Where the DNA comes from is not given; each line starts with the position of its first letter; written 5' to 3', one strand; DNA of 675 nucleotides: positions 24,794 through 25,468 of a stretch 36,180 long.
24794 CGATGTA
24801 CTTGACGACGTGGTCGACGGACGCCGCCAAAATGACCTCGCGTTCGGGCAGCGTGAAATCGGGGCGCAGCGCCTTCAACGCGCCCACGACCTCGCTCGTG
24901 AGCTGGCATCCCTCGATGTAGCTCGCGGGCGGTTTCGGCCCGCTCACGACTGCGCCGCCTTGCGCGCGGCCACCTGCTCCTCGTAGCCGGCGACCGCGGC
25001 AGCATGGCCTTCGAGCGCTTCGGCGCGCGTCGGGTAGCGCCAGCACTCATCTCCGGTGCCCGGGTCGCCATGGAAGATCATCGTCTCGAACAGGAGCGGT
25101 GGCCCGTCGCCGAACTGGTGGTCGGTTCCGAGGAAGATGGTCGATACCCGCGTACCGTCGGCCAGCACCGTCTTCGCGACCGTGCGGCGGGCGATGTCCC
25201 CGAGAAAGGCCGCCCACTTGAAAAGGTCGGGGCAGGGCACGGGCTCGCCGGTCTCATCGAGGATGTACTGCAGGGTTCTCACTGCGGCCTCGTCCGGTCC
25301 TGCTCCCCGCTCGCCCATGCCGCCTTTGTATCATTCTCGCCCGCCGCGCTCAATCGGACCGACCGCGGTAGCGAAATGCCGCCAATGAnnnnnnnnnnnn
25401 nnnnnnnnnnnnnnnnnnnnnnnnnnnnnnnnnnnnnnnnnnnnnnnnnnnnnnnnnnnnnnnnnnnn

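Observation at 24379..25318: Three-gene opposite-strand cassette inserted between portal and scaffold: best candidate for an uncharacterised accessory system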

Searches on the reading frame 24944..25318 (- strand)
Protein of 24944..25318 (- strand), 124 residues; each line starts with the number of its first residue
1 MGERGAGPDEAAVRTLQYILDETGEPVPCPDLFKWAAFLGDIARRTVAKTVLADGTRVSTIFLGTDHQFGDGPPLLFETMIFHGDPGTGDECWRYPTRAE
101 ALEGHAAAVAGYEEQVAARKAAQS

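Call 4: search_protein_families(library=pfam, proteins=[window:24944-25318:-], max_evalue=1)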
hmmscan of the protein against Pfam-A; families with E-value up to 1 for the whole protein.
window:24944-25318:- (124 aa): 0 families

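Call 5: search_protein_families(library=phrogs, proteins=[window:24944-25318:-], max_evalue=1)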
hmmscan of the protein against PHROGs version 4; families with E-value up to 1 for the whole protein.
window:24944-25318:- (124 aa): 0 families

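Call 8: search_protein_families(library=ncbifam, proteins=[window:24944-25318:-], max_evalue=1)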
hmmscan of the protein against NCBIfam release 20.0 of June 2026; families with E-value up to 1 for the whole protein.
window:24944-25318:- (124 aa): 0 families

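Call 9: search_protein_families(library=padloc, proteins=[window:24944-25318:-], max_evalue=1)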
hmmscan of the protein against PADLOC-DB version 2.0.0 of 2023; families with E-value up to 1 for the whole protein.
window:24944-25318:- (124 aa): 0 families

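Call 10: search_solved_structures(query=window:24944-25318:-, max_evalue=10)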
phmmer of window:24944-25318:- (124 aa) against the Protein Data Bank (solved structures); distinct sequences matched with E-value up to 10: 0.

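Call 13: find_homologous_proteins(query=window:24944-25318:-)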
Query window:24944-25318:- (124 aa): 154 proteins with E <= 0.001 among 267 candidates; the best 120 are listed.
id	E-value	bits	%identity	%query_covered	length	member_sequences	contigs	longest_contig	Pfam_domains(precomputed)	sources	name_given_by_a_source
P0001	7.3e-79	280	100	100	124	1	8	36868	-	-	-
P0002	1.0e-59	218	86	90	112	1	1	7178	-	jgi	jgi:hypothetical protein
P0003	2.5e-26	110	54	84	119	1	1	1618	-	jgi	jgi:hypothetical protein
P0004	1.2e-25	108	53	81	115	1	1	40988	-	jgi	jgi:hypothetical protein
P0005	4.0e-23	99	57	77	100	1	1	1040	-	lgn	-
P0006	4.7e-23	99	52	86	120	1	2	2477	-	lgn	-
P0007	1.7e-22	97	54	78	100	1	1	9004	-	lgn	-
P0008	1.9e-21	94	58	68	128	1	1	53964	-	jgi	jgi:hypothetical protein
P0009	5.4e-20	89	55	75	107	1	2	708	-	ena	-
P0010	5.5e-20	89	55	75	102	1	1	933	-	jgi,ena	-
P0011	1.5e-19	88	50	90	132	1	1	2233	-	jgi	-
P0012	2.2e-19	87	50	77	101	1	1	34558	-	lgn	-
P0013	2.9e-19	87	52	83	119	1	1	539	-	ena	-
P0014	3.5e-19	87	47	85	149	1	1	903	-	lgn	-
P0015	3.6e-19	87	48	78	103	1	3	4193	-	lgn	-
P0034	9.8e-18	82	52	77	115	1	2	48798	-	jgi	-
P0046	9.5e-17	79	60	55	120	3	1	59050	-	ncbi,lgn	-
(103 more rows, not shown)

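Call 17: find_encoding_contigs(protein=P0002, flank=10000)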
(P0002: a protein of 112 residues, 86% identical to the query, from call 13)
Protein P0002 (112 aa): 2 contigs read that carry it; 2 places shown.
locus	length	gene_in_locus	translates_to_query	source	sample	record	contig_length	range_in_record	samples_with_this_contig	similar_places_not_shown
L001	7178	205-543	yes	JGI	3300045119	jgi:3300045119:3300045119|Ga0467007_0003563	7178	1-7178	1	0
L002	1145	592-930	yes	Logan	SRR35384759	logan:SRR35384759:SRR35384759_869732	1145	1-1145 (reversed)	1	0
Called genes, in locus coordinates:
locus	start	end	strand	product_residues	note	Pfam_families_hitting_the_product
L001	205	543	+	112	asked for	-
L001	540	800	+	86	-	-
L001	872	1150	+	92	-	-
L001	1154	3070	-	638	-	PF12236:Head-tail_con (weak)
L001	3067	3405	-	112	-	-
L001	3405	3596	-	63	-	-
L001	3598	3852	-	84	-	-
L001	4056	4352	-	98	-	-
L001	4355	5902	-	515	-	-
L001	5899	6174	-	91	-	-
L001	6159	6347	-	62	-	-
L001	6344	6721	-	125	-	-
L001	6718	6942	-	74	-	-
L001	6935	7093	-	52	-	-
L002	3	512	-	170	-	?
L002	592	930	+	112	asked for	-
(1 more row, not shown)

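Call 19: find_encoding_contigs(protein=P0001, flank=10000, max_places=8)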
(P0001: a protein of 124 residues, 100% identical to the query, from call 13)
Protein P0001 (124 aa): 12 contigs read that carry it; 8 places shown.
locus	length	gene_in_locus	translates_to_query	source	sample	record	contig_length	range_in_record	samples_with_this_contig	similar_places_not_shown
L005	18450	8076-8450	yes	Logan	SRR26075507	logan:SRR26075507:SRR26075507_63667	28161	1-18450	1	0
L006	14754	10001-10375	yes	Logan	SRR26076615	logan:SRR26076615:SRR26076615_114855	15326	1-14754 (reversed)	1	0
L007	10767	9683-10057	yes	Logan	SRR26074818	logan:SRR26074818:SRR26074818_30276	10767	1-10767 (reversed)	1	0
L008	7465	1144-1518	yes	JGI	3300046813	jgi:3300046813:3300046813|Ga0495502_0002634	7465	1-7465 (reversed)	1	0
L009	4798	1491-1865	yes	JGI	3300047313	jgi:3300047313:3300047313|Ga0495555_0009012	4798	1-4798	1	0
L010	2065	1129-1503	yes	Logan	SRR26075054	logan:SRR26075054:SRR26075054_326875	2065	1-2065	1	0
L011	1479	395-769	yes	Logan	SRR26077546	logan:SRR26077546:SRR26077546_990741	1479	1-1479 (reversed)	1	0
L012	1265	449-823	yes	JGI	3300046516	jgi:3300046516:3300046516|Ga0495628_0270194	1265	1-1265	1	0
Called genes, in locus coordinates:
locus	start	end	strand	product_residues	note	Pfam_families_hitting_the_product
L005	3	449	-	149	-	?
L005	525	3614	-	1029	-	-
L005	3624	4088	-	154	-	-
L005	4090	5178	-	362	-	-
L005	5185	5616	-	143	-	-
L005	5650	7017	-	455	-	-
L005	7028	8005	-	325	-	-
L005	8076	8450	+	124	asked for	-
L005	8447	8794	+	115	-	-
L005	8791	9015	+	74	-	-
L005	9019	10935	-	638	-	PF23899:SU10_portal (weak), PF12236:Head-tail_con (weak)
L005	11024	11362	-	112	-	-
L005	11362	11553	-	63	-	-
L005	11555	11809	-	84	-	-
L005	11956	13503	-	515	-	-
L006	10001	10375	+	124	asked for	-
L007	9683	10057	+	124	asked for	-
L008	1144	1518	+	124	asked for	-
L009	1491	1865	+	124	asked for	-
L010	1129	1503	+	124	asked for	-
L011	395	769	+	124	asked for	-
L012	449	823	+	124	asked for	-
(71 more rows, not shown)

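Call 22: search_dna_similar(query=window:24944-25318:-, collection=phages, mode=protein, max_evalue=0.001, max_rows=40)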
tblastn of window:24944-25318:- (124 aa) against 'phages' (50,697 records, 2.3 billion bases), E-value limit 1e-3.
Records with a match: 10; places in all: 10; records where one place covers at least 80% of the query: 0.
Best place of each record, by identity: 60-80% 3; <60% 7.
By first word of the organism name: Pseudomonas 4; Rhizobium 3; Dolichospermum 1; Mesorhizobium 1; uncultured 1.
By host as written in the record: Pseudomonas syringae pv. actinidiae 3; Rhizobium leguminosarum biovar viciae 3841 2; - 2; Dolichospermum flos-aquae 1; Pseudomonas syringae CC0094 1; Mesorhizobium loti R7ANS 1.
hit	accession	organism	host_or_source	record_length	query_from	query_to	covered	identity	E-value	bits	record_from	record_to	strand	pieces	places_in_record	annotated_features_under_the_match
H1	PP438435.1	Dolichospermum phage Dfl-JY45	Dolichospermum flos-aquae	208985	9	82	60%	49.3%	2e-8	56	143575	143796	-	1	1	hypothetical protein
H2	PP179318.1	Pseudomonas phage Nican01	Pseudomonas syringae CC0094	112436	17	90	60%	42.7%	2e-8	57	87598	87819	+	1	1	hypothetical protein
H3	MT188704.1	Mesorhizobium phage Cp1R7A-A1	Mesorhizobium loti R7ANS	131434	18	82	52%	47.7%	1e-4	45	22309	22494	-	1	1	hypothetical protein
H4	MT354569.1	Pseudomonas phage phiK7B1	Pseudomonas syringae pv. actinidiae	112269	14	90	62%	39.7%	9e-11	63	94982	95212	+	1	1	hypothetical protein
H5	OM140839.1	Pseudomonas phage ZY21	Pseudomonas syringae pv. actinidiae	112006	17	85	56%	40.6%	1e-7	54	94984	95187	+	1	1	hypothetical protein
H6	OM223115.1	Pseudomonas phage hairong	Pseudomonas syringae pv. actinidiae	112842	36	82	38%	53.2%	5e-7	52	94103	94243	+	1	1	hypothetical protein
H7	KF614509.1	Rhizobium phage vB_RleS_L338C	Rhizobium leguminosarum biovar viciae ...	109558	58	97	32%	61.0%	2e-6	50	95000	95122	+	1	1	hypothetical protein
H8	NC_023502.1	Rhizobium phage vB_RleS_L338C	Rhizobium leguminosarum biovar viciae ...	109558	58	97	32%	61.0%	2e-6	50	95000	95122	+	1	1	hypothetical protein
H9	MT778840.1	Rhizobium phage P11VFA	-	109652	58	97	32%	61.0%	2e-6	50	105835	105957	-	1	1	hypothetical protein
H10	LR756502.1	uncultured phage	metagenomic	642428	54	85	26%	56.3%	5e-4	44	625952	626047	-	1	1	record has no annotation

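Call 27: search_solved_structures(query=A1, max_evalue=10, show_alignments=2)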
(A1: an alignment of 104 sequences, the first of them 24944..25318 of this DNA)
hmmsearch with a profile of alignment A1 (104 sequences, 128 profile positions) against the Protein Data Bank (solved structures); distinct sequences matched with E-value up to 10: 0.

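Call 28: search_protein_families(library=pfam, alignment_id=A1, max_evalue=1)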
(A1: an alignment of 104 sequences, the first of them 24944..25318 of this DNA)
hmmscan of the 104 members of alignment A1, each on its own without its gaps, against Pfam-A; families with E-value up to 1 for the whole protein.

A. member 1, window:24944-25318:- (124 aa): 0 families

B. families by the number of members that match (of 104 scanned): 31 families (the first 25 are shown)
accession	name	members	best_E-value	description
PF06574.18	FAD_syn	3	0.05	FAD synthetase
PF13248.11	Zn_ribbon_3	1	0.0027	zinc-ribbon domain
PF06827.20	zf-FPG_IleRS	1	0.0028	Zinc finger found in FPG and IleRS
PF13240.11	Zn_Ribbon_1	1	0.0043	zinc-ribbon domain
PF12773.13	DZR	1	0.01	Double zinc ribbon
PF01960.23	ArgJ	1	0.03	ArgJ family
PF14969.11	DUF4508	1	0.041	Domain of unknown function (DUF4508)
PF17032.10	Zn_ribbon_15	1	0.041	zinc-ribbon family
PF12856.12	ANAPC9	1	0.044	Anaphase-promoting complex subunit 9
PF00494.24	SQS_PSY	1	0.044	Squalene/phytoene synthase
PF14446.12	Prok-RING_1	1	0.045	Prokaryotic RING finger family 1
PF21470.2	BppU-like_C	1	0.046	Minor structural protein 5-like, C-terminal domain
PF06906.16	DUF1272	1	0.051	Protein of unknown function (DUF1272)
PF11077.13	DUF2616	1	0.052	Protein of unknown function (DUF2616)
PF11360.13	DUF3110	1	0.063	Protein of unknown function (DUF3110)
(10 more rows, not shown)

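Call 29: find_encoding_contigs(protein=P0004, flank=6000, max_places=2)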
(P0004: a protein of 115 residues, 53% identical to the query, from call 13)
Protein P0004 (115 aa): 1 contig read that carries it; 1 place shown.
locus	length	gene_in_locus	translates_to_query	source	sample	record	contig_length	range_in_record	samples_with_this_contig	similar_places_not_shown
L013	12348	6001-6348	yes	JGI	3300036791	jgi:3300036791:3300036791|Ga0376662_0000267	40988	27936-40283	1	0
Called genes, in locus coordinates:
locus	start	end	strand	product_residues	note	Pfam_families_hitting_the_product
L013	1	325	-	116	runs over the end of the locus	PF14359:DUF4406, PF24963:DUF7768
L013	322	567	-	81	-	-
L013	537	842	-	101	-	PF13560:HTH_31, PF01381:HTH_3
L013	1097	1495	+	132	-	PF01381:HTH_3, PF12844:HTH_19 (weak), PF13560:HTH_31 (weak)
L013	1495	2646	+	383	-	PF00589:Phage_integrase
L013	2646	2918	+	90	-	-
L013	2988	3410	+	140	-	-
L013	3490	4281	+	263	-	-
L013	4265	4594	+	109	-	-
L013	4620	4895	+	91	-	-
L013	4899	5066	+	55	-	-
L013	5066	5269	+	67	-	-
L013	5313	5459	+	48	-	-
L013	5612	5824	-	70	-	-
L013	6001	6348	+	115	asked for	-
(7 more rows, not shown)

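Call 30: find_encoding_contigs(protein=P0008, flank=6000, max_places=2)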
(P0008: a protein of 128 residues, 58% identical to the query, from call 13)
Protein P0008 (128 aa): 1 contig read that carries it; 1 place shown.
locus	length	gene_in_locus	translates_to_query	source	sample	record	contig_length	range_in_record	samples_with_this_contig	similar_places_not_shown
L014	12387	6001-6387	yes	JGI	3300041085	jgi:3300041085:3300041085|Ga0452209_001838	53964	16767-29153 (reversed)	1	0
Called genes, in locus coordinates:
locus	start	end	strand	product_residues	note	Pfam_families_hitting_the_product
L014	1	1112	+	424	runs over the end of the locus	-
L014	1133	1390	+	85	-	-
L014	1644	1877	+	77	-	-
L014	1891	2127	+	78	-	-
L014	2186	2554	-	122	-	-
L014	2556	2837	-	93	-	PF24043:DUF7352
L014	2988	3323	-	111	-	-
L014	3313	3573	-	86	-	-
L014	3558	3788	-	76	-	-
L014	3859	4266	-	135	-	-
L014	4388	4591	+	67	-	PF12728:HTH_17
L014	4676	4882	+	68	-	-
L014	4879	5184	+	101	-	-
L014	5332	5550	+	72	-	-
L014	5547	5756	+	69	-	-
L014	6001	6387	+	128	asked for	-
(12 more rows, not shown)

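Call 31: find_encoding_contigs(protein=P0046, flank=6000, max_places=2)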
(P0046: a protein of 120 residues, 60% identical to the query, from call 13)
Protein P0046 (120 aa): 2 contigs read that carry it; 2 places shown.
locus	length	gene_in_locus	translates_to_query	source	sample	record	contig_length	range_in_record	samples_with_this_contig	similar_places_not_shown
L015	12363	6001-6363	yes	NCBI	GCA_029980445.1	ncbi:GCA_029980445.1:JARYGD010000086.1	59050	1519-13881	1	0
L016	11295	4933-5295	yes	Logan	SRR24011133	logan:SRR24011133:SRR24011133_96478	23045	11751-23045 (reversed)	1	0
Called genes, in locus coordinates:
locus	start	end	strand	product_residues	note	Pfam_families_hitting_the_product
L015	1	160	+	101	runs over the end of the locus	-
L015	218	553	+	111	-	-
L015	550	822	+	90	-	-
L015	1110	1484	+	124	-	-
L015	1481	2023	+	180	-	-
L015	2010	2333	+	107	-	PF01981:PTH2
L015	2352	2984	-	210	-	-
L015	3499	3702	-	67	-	-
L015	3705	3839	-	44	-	-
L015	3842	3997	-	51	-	-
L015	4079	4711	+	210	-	PF09414:RNA_ligase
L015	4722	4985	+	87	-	-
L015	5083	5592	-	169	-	-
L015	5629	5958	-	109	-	-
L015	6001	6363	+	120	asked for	-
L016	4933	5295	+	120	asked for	-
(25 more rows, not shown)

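Call 32: find_encoding_contigs(protein=P0034, flank=6000, max_places=2)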
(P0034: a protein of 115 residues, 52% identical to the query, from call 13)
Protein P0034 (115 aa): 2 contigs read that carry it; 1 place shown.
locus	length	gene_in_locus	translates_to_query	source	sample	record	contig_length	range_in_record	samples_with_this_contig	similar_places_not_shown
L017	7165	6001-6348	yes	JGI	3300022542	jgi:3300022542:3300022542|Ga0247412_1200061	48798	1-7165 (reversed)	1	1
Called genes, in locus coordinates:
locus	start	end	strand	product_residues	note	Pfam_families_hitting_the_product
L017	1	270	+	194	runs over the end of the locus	-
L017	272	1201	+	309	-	-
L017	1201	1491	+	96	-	-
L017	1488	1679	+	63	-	-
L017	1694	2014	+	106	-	-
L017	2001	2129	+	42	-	-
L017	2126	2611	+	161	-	PF01402:RHH_1 (faint), PF04545:Sigma70_r4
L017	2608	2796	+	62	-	-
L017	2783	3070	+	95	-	-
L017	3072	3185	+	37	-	-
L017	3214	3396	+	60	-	-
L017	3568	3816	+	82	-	-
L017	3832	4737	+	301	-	-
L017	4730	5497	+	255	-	-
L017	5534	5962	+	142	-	-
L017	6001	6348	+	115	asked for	-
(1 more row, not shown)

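Call 33: predict_structure(alignment_id=A1)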
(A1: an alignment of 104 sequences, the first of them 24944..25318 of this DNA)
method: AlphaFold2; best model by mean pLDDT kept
length: 124 residues; sequences in the alignment: 104
mean_pLDDT: 90.7   pTM: 0.80
mean pLDDT of the five models: 90.7, 90.4, 89.8, 89.8, 89.5
residues with pLDDT >= 90: 97; 70-90: 11; 50-70: 16; < 50: 0
segments of 3 or more residues with pLDDT < 50: none
pLDDT, mean of each block of 10 residues (from residue 1): 60 78 96 97 97 96 94 96 80 97 98 96 96
secondary structure, 60 per line:
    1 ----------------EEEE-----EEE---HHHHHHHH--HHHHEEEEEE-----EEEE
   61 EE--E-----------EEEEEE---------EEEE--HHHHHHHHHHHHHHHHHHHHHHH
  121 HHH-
elements in order: E17-20 E26-28 H32-39 H42-45 E46-51 E57-62 E77-82 E92-95 H98-123
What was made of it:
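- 24944..25318 (-): Gene A, 124 aa from ATG 25318, or 112 aa if translation starts at GTG 25282 as the sibling phage suggests. Acidic soluble protein. Member of a large uncharacterised family on mobile elements with core motif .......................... AF2 pLDDT 90.7 (call 33).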

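Call 36: fold_search(model_id=the predicted structure, library=pdb)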
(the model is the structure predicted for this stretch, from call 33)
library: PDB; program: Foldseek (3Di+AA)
matches with E <= 10: 214; with E <= 0.001: 0
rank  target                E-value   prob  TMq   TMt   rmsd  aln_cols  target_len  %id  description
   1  8th5_F                1.0e+00  0.08  0.22  0.21  13.3        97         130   11  Crystal Structure of the G3BP1 NTF2-like domain bound to the IDR1 of SARS-CoV-2 nucleocapsid protein P13L mutant (released 2024-03-20)
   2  8th1_A                1.1e+00  0.08  0.22  0.20  12.8       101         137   12  Crystal Structure of the G3BP1 NTF2-like domain bound to the IDR1 of SARS-CoV-2 nucleocapsid protein D3L mutant (released 2023-12-27)
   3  7xhg_A                1.2e+00  0.08  0.22  0.21  14.0       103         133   13  Crystal structure of the NTF2L domain of human G3BP1 in complex with the Caprin-1 derived peptide (released 2023-01-18)
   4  8cht_C                1.4e+00  0.07  0.24  0.21  14.4       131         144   14  Crystal structure of human PURA (fragment Glu57-Glu212, PUR repeat I and II) (released 2024-02-21)
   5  9i0n_A                1.6e+00  0.11  0.24  0.06  10.9        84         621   13  Cryo-EM structure of human sortilin ectodomain (released 2025-12-17)
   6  8th1_B                1.8e+00  0.06  0.22  0.20  12.8       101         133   11  Crystal Structure of the G3BP1 NTF2-like domain bound to the IDR1 of SARS-CoV-2 nucleocapsid protein D3L mutant (released 2023-12-27)
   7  7s17_A                1.9e+00  0.06  0.20  0.18  13.2        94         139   10  Crystal structure of human G3BP1-NTF2 with three mutations- F15W, F33W, and F124W (released 2022-10-12)
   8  6m09_B                1.9e+00  0.04  0.19  0.12  11.6       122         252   11  The ligand-free structure of the chloroplast protein At3g03890 (released 2020-12-16)
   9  8f2r_A                1.9e+00  0.04  0.16  0.12  15.0        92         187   11  Human CCC complex (released 2023-05-24)
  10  8yj4_A                2.1e+00  0.12  0.28  0.26  14.1       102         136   12  The complex structure of SdnG with its analogue of substrate (released 2025-10-22)
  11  7xsi_A                2.1e+00  0.10  0.27  0.26  13.6       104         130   14  SdnG, a Diels Alderase catalyzed the formation of norbornene skeleton in Sordarin biosynthetic pathway (released 2022-12-28)
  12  2ra8                  2.2e+00  0.16  0.28  0.11   7.2        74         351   11  Crystal structure of the Q64V53_BACFR protein from Bacteroides fragilis. Northeast Structural Genomics Consortium target (released 2007-09-25)
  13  8yj4_F                2.2e+00  0.15  0.25  0.22   7.2        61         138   16  The complex structure of SdnG with its analogue of substrate (released 2025-10-22)
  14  6eho_A                2.2e+00  0.11  0.24  0.06  11.8        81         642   14  Dimer of the Sortilin Vps10p domain at low pH (released 2017-12-06)
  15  9g6k_LX               2.2e+00  0.10  0.25  0.30   7.7        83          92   11  LSU structure derived from the LSU sample of the mitoribosome from T. gondii. (released 2024-12-11)
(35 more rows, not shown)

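Call 37: fold_search(model_id=the predicted structure, library=viral)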
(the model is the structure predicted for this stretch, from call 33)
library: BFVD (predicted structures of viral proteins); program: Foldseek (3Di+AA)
matches with E <= 10: 495; with E <= 0.001: 5
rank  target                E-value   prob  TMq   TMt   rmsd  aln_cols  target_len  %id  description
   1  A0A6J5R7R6            1.3e-07  1.00  0.70  0.64   2.3       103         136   33  Uncharacterized protein [uncultured Caudovirales phage]
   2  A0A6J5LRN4            1.2e-06  1.00  0.63  0.57   2.8        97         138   35  Uncharacterized protein [uncultured Caudovirales phage]
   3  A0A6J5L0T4            3.2e-06  1.00  0.66  0.45   2.5       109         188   32  Uncharacterized protein [uncultured Caudovirales phage]
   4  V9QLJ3                5.1e-06  1.00  0.64  0.63   8.4       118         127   36  (no name in the UniProt tables at hand)
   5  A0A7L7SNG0            7.2e-06  1.00  0.61  0.60   3.4       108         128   30  (no name in the UniProt tables at hand)
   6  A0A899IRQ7            2.1e-02  1.00  0.45  0.73   2.7        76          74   28  (no name in the UniProt tables at hand)
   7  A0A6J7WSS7            8.6e-02  1.00  0.43  0.73   2.0        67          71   25  Uncharacterized protein [uncultured Caudovirales phage]
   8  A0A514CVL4            1.1e-01  0.93  0.33  0.39   5.4        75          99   20  (no name in the UniProt tables at hand)
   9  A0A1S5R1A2            1.2e-01  0.97  0.34  0.50   3.7        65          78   20  Uncharacterized protein [Pseudomonas phage phiPMW]
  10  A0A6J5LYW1            1.3e-01  0.94  0.35  0.53  10.9        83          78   18  Uncharacterized protein [uncultured Caudovirales phage]
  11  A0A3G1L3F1            1.7e-01  0.93  0.38  0.44   4.9        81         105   23  Uncharacterized protein [Synechococcus phage S-CBWM1]
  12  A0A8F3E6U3            2.6e-01  0.75  0.30  0.48   4.4        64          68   17  (no name in the UniProt tables at hand)
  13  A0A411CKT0            2.6e-01  0.21  0.22  0.20  14.5       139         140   12  (no name in the UniProt tables at hand)
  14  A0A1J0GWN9            2.8e-01  0.44  0.35  0.30  12.8       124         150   14  Uncharacterized protein [Mycobacterium phage Empress]
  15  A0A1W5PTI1            2.9e-01  0.84  0.40  0.56   6.9       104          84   17  (no name in the UniProt tables at hand)
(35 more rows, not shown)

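Call 39: search_protein_families(library=phrogs, alignment_id=A1, max_evalue=0.01)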
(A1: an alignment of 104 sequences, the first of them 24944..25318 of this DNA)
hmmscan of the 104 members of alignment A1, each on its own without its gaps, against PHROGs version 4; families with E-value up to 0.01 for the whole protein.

A. member 1, window:24944-25318:- (124 aa): 0 families

B. families by the number of members that match (of 104 scanned): 5 families
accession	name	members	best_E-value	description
phrog_3613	-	3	0.0021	-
phrog_1438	-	1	0.0049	-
phrog_22714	-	1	0.006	-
phrog_6074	-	1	0.0061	-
phrog_8436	-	1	0.0088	-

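Call 44: find_related_loci(query=A1, collection=viral_contigs, flank=4000)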
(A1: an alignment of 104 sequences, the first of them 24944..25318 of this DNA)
Query A1 (124 aa) in viral_contigs; peptide patterns used: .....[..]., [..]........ (x = any residue, [..] = any of these).
599 stretches matched a pattern (row limit reached: there are more); 535 encode a relative of the query (tblastn E <= 1e-3); the best 80 are kept; 80 distinct loci.
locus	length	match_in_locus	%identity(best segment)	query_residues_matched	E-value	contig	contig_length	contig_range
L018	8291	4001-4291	53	17-116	2e-29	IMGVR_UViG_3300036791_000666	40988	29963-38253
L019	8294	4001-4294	54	18-118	3e-28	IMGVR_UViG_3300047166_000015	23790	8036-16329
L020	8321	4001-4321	49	3-110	5e-26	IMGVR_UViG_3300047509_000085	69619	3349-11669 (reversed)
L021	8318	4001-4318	42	14-120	1e-24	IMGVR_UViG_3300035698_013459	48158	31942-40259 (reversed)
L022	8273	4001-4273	52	17-110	3e-24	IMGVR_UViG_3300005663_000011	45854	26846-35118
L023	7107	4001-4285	49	14-109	4e-23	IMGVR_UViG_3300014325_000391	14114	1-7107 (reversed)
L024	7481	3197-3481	49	14-109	4e-23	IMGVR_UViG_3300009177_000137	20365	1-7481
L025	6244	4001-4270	54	17-110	5e-23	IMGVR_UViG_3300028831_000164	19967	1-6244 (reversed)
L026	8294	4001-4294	49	6-102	6e-23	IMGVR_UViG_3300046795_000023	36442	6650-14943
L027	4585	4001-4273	50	17-107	6e-23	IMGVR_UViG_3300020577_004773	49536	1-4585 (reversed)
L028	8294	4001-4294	51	17-116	1e-22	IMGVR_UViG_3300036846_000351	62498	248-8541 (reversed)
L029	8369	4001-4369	40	5-122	1e-22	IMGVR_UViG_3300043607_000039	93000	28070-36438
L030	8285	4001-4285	49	18-114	1e-22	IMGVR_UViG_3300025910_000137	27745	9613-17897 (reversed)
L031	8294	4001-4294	48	17-110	2e-22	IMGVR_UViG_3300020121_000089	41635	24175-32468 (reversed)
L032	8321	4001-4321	45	6-110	2e-22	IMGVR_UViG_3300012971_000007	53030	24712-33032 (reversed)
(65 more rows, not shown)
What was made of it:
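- IMG/VR: at least 535 loci (call 44).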
